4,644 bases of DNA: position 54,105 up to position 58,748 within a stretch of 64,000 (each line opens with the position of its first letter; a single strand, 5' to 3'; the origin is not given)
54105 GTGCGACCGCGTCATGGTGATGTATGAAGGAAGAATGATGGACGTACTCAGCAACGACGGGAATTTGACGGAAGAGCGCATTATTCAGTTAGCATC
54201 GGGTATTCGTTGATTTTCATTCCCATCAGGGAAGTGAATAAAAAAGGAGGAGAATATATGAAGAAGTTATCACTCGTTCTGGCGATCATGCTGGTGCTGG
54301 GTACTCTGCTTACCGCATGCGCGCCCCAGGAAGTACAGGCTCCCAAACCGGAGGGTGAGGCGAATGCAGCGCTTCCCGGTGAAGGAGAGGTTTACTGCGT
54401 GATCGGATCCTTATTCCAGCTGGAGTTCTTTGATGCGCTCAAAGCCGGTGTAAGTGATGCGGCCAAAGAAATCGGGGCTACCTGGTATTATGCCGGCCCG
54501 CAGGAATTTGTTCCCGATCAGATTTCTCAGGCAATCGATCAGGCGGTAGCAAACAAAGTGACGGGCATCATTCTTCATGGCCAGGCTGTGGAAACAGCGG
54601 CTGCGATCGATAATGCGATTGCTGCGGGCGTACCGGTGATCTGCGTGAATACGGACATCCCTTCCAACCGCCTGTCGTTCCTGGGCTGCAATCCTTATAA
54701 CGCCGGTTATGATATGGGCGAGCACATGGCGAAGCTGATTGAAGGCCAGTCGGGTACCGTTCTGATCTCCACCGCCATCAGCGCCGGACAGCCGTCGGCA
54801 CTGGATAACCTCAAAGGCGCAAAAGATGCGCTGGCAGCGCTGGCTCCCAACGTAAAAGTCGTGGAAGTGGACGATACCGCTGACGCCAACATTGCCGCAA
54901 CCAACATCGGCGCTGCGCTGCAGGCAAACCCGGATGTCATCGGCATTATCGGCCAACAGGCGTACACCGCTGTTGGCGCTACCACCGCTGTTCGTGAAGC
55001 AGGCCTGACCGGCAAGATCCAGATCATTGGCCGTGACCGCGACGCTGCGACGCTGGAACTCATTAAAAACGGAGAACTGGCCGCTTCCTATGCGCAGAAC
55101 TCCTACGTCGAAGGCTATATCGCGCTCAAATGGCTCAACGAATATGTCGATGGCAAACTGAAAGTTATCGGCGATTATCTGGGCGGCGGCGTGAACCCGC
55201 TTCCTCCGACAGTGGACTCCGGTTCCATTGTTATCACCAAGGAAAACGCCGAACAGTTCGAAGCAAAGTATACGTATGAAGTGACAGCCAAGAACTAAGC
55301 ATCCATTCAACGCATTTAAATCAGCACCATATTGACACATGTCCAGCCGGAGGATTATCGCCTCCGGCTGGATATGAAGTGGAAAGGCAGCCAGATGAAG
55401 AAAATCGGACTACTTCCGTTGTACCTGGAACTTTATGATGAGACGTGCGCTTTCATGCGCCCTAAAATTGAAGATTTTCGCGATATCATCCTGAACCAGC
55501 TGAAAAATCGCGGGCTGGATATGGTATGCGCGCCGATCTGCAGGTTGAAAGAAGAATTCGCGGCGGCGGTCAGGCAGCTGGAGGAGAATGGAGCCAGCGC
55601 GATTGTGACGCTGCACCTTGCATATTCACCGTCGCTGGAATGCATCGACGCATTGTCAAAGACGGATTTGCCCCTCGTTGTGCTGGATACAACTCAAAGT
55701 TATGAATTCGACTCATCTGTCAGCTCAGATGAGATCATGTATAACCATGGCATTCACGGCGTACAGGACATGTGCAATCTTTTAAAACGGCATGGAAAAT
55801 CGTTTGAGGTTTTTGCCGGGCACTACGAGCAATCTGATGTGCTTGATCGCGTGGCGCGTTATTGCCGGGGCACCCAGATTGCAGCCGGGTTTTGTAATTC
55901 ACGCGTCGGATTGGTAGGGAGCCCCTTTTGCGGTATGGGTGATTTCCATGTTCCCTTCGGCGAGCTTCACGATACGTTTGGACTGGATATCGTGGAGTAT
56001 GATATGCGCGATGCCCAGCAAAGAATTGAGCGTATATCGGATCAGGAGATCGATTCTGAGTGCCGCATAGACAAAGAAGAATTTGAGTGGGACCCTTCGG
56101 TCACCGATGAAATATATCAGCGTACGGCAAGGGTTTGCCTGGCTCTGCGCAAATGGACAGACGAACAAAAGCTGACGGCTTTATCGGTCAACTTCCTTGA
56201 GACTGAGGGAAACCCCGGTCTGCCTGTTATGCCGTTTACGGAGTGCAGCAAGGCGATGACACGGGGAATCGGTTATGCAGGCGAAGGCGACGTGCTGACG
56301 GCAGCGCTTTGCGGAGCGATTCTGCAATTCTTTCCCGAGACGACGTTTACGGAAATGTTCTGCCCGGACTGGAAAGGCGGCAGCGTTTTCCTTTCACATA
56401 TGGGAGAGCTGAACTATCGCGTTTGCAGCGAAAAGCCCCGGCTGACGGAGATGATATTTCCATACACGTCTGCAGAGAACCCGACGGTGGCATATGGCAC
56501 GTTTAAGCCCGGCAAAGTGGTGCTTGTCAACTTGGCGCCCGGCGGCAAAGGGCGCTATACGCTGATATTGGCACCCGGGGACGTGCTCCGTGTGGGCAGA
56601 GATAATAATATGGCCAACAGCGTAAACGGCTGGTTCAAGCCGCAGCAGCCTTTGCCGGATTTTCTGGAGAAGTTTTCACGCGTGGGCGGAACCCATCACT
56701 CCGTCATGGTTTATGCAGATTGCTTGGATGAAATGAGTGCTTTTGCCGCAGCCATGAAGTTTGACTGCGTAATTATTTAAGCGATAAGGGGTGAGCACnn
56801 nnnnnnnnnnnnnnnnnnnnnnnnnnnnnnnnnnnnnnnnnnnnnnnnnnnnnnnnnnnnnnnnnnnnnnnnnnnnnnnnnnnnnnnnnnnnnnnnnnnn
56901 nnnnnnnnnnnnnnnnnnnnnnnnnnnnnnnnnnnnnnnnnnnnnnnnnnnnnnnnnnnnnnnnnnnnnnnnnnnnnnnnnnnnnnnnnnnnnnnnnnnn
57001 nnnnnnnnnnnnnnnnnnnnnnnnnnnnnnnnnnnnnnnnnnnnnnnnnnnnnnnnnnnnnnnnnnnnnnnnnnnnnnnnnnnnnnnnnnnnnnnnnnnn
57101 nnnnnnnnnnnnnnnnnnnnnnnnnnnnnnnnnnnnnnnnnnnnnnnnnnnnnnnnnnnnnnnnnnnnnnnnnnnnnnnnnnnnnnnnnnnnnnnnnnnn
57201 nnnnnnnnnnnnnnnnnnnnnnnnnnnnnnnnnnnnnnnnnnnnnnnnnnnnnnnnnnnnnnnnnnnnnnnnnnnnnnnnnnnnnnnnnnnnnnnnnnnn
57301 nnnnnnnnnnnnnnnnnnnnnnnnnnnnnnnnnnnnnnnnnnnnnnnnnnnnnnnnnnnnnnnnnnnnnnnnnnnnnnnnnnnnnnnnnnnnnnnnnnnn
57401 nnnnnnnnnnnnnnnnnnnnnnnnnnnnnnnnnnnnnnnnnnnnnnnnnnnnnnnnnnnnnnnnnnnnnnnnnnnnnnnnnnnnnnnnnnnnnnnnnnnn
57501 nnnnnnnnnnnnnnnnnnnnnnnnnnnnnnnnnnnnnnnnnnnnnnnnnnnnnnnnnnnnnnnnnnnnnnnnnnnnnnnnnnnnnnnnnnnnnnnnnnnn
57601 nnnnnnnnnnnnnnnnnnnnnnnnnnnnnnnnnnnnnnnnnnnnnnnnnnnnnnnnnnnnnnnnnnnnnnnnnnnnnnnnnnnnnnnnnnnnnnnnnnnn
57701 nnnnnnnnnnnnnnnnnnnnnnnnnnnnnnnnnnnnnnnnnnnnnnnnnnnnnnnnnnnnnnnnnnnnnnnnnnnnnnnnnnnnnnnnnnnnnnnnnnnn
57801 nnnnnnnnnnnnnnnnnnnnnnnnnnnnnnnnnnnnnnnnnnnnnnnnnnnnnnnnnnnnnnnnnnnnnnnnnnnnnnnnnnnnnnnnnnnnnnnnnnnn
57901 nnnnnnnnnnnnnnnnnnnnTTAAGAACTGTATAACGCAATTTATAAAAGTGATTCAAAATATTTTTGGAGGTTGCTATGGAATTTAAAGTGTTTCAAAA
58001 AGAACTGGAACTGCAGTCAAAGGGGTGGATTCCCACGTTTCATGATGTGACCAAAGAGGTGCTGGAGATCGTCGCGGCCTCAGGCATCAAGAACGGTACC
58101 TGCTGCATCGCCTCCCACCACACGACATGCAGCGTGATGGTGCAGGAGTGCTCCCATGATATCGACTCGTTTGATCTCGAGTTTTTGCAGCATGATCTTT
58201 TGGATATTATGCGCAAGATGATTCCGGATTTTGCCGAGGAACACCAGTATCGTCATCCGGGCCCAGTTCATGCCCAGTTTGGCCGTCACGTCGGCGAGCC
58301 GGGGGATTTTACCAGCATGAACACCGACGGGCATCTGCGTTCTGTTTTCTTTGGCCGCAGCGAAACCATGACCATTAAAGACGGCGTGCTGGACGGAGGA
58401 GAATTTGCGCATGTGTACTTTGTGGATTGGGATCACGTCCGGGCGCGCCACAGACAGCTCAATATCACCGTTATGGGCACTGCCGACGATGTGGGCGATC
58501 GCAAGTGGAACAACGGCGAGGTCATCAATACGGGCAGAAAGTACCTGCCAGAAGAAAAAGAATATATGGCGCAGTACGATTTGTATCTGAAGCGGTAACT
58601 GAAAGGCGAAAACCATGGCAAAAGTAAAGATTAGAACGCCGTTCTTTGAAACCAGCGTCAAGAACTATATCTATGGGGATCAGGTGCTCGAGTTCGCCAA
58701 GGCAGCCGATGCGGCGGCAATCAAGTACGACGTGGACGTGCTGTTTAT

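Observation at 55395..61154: Unusual sugar-catabolic gene set: AraA/FucI-like isomerase, URO-D-like protein, two YjbQ paralogs flanking a divergent TIM paralog, RPE-like 3-epimerase and SIS isomerase behind a LacI-controlled ribose-type ABC transporter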

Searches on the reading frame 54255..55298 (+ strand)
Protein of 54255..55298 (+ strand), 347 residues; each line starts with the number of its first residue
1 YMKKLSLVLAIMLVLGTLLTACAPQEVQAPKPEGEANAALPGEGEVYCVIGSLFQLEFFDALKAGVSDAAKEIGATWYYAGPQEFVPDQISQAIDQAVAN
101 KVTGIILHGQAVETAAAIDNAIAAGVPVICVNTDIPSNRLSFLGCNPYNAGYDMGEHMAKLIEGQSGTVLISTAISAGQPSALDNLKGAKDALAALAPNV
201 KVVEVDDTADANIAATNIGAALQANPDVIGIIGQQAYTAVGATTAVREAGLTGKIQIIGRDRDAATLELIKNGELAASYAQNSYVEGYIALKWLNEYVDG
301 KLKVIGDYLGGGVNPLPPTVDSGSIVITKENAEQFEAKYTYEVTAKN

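Call 22: search_solved_structures(query=window:54255-55298:+, max_evalue=0.00001)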
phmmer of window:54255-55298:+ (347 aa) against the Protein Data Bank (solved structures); distinct sequences matched with E-value up to 0.00001: 54.
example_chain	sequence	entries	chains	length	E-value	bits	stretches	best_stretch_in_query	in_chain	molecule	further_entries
3g1w_A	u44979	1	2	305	6.2e-32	114.6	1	45-337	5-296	Sugar ABC transporter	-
7x0g_A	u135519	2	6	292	9.8e-32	113.9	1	45-337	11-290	CbpA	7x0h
6sw4_A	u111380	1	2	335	4.4e-26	95.4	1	44-338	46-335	Arabinose binding protein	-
6gq0_A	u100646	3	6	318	5.3e-26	95.1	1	31-301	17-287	Putative sugar binding protein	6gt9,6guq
3c6q_B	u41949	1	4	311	1.4e-25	93.8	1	58-337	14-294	Sugar ABC transporter, periplasmic sugar-binding protein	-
2qvc_A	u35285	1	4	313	1.4e-25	93.7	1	58-337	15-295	Sugar ABC transporter, periplasmic sugar-binding protein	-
2h3h_A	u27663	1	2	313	1.4e-25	93.7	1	58-337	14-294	Sugar ABC transporter, periplasmic sugar-binding protein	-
7x0p_A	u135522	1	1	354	1.1e-22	84.2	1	45-301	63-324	CbpD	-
5xsj_X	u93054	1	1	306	6.2e-20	75.2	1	59-303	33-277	Periplasmic binding protein/LacI transcriptional regulator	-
5xss_X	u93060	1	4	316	6.9e-20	75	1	59-303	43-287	Periplasmic binding protein/LacI transcriptional regulator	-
5xsd_A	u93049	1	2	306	1.5e-19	73.9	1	59-303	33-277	Periplasmic binding protein/LacI transcriptional regulator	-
5hqj_A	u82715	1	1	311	4.4e-18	69.1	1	55-330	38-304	Periplasmic binding protein/LacI transcriptional regulator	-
5dte_A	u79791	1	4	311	3.4e-15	59.6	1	54-281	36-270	Monosaccharide-transporting ATPase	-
4irx_A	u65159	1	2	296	4.9e-14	55.8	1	53-292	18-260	Sugar ABC transporter, periplasmic sugar-binding protein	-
2ioy_A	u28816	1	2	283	5.2e-14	55.7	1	53-301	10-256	Periplasmic sugar-binding protein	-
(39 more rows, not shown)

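Call 61: search_protein_families(library=ncbifam, proteins=[window:54255-55298:+], max_evalue=0.00001)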
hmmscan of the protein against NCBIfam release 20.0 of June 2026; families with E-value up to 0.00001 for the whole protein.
window:54255-55298:+ (347 aa): 7 families
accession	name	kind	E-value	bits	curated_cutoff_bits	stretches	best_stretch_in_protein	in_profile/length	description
NF052284.1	rhzpin_SBP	equivalog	2.7e-23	82.5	420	1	58-305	15-262/289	rhizopine catabolism ABC transporter substrate-binding protein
NF007254.0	PRK09701.1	equivalog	2.8e-11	43.2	335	1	47-296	27-285/311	D-allose transporter substrate-binding protein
TIGR02637.1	RhaS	equivalog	1.7e-10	40.7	342.25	1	57-293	11-251/302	rhamnose ABC transporter substrate-binding protein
NF008185.0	PRK10936.1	equivalog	1.1e-08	34.4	200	1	65-297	68-298/346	TMAO reductase system periplasmic protein TorT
NF007936.0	PRK10653.1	equivalog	6.6e-08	32.2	337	1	52-296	34-275/295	ribose ABC transporter substrate-binding protein RbsB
NF007449.0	PRK10014.1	subfamily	1.8e-07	30.6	310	1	54-251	74-267/342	Mal regulon transcriptional regulator MalI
TIGR02955.1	TMAO_TorT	equivalog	2.9e-06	26.7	310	1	77-259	34-215/295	TMAO reductase system periplasmic protein TorT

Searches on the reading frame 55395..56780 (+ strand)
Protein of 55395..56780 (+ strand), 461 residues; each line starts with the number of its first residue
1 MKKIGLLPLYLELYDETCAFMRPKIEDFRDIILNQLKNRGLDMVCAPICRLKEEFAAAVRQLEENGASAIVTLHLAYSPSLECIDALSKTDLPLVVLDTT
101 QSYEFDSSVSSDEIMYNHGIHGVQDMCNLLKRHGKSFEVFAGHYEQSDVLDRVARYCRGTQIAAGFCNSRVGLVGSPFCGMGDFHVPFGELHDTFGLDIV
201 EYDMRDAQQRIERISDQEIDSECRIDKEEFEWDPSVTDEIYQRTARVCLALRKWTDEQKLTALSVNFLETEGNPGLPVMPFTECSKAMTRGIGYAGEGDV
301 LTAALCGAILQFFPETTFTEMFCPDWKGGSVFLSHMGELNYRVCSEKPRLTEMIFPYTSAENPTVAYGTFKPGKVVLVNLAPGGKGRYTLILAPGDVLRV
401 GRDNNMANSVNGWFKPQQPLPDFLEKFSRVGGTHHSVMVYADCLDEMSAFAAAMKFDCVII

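Call 4: search_protein_families(library=pfam, proteins=[window:55395-56780:+], max_evalue=0.01)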
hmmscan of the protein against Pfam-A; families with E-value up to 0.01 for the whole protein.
window:55395-56780:+ (461 aa): 4 families
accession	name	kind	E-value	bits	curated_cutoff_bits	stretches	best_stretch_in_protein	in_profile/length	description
PF11762.14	Arabinose_Iso_C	-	3.3e-12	46.8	25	1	316-455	2-142/144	L-arabinose isomerase C-terminal domain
PF24856.1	AraA_central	-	2.3e-10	41.5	24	1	193-308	24-141/148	L-arabinose isomerase central domain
PF02610.21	AraA_N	-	2e-06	28.1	24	1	33-160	32-161/168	L-arabinose isomerase N-terminal domain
PF02952.23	Fucose_iso_C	-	0.0015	18.6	29.3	1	347-458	24-139/143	L-fucose isomerase, C-terminal domain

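Call 5: search_protein_families(library=ncbifam, proteins=[window:55395-56780:+], max_evalue=0.01)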
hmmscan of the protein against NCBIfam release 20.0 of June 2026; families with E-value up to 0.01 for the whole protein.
window:55395-56780:+ (461 aa): 2 families
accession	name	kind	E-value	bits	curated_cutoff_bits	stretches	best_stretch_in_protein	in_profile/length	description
NF002795.0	PRK02929.1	equivalog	5.3e-28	98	622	1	34-461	39-475/499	L-arabinose isomerase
NF048012.1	SlpQosIsomSftI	equivalog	6.1e-09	35.1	700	1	120-458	108-440/443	sulfoquinovose isomerase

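Call 24: search_solved_structures(query=window:55395-56780:+, max_evalue=0.001)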
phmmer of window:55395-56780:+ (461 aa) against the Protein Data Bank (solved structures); distinct sequences matched with E-value up to 0.001: 9.
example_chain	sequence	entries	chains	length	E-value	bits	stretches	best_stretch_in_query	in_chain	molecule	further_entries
7cx7_A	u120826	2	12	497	3.9e-23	85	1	65-461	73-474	L-arabinose isomerase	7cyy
4r1o_A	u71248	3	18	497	6.8e-23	84.2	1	65-461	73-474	L-arabinose isomerase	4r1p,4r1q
7chl_A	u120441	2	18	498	1.1e-20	76.9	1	68-461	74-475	Hybrid Arabinose isomerase | L-arabinose isomerase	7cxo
4f2d_A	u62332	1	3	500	1.1e-16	63.7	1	42-457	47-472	L-arabinose isomerase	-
2ajt_A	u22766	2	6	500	1.6e-16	63.2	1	42-457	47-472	L-arabinose isomerase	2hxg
7cwv_A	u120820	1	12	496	7.1e-16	61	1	46-461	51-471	L-arabinose isomerase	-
7ch3_A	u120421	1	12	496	8.9e-15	57.4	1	46-461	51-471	L-arabinose isomerase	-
9vf5_A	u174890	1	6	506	3.2e-10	42.4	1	64-458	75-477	L-arabinose isomerase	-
4lql_A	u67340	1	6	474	1.7e-08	36.7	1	68-459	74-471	L-arabinose isomerase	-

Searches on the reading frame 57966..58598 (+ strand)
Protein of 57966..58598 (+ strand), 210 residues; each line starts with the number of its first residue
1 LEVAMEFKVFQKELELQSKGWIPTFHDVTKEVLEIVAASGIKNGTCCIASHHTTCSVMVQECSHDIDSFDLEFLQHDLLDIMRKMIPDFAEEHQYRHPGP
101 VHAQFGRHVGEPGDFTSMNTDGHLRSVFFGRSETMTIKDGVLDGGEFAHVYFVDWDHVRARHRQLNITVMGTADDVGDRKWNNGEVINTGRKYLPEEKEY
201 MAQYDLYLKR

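Call 4: search_protein_families(library=pfam, proteins=[window:57966-58598:+], max_evalue=0.01)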
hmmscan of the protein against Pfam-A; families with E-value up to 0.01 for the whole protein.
window:57966-58598:+ (210 aa): 1 family
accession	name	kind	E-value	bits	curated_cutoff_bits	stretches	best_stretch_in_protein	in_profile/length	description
PF01894.22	UPF0047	-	1.1e-24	87.3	27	1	27-168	1-116/117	Uncharacterised protein family UPF0047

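Call 5: search_protein_families(library=ncbifam, proteins=[window:57966-58598:+], max_evalue=0.01)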
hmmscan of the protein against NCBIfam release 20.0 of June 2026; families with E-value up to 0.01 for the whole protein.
window:57966-58598:+ (210 aa): 1 family
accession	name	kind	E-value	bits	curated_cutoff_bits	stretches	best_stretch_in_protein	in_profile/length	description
TIGR00149.1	TIGR00149_YjbQ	hypoth_equivalog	1.8e-17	63.3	67.75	1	24-171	12-131/132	secondary thiamine-phosphate synthase enzyme YjbQ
